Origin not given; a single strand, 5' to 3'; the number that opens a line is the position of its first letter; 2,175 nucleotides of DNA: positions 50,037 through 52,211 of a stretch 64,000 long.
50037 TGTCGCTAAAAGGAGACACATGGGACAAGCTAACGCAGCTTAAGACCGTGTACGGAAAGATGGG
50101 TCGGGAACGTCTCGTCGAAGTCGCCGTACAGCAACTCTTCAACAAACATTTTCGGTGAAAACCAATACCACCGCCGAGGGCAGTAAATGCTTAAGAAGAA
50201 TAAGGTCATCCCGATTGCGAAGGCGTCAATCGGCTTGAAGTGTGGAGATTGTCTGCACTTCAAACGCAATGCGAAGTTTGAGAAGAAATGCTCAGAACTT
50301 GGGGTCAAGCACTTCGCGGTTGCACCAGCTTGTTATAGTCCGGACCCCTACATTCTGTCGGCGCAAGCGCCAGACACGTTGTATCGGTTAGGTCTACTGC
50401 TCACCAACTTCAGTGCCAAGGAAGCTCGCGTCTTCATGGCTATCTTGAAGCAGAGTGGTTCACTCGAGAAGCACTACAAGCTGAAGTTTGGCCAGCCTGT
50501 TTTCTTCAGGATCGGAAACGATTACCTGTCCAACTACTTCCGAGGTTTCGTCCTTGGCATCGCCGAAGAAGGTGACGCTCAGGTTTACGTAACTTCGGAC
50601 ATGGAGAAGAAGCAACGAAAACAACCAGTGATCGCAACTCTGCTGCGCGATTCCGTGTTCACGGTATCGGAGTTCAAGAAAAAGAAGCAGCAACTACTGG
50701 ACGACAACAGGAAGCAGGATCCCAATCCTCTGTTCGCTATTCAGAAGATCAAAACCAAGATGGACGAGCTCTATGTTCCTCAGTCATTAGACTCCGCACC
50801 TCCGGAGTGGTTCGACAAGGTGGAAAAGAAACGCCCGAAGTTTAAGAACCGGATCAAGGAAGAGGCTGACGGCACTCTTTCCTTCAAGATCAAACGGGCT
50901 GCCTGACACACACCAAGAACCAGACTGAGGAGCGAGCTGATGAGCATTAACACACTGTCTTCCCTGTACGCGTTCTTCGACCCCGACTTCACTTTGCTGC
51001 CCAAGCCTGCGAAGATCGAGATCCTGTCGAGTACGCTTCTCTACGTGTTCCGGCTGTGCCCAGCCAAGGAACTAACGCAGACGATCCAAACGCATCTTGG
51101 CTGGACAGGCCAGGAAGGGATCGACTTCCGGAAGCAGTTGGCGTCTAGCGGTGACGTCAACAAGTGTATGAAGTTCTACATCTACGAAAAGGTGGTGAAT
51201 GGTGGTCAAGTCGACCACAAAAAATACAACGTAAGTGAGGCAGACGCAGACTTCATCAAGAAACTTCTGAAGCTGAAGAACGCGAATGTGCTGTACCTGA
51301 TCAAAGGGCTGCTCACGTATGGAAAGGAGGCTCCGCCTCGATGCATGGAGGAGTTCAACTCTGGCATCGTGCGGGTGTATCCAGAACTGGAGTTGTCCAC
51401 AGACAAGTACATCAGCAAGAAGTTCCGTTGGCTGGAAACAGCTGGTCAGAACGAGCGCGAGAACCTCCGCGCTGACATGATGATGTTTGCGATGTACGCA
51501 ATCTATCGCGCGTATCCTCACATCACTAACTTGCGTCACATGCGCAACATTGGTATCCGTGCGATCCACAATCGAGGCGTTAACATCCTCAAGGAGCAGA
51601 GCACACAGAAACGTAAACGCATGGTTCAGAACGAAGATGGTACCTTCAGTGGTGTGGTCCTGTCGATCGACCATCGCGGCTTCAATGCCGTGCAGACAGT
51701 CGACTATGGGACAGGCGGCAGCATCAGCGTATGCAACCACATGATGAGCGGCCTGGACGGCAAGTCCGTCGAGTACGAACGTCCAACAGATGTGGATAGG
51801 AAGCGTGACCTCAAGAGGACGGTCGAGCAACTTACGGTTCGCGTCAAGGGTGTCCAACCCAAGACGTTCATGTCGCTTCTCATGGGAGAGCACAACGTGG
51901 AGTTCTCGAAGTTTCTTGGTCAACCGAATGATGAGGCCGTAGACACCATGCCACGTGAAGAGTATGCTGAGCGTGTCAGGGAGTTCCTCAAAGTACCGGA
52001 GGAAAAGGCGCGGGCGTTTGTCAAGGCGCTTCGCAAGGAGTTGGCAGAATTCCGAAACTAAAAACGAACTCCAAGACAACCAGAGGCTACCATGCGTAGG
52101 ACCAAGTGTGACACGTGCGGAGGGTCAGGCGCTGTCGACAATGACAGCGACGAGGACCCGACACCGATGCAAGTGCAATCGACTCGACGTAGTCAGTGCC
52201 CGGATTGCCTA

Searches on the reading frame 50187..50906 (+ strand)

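Call 92: search_protein_families(library=phrogs, proteins=[window:50187-50906:+], max_evalue=0.001)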
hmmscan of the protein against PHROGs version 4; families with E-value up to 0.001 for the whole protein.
window:50187-50906:+ (239 aa): 1 family
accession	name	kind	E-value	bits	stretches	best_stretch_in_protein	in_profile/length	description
phrog_17701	-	DNA, RNA and nucleotide metabolism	3.2e-30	106.4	1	12-218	15-229/281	DNA topoisomerase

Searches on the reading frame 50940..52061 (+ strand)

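Call 11: search_protein_families(library=pfam, proteins=[window:50940-52061:+], max_evalue=0.001)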
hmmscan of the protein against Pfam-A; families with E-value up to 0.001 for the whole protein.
window:50940-52061:+ (373 aa): 0 families

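Call 92: search_protein_families(library=phrogs, proteins=[window:50940-52061:+], max_evalue=0.001)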
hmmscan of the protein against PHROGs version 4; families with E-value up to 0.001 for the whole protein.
window:50940-52061:+ (373 aa): 1 family
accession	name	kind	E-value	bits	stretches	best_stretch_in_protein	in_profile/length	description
phrog_19229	-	unknown function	2.9e-15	57.1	1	23-369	19-369/375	-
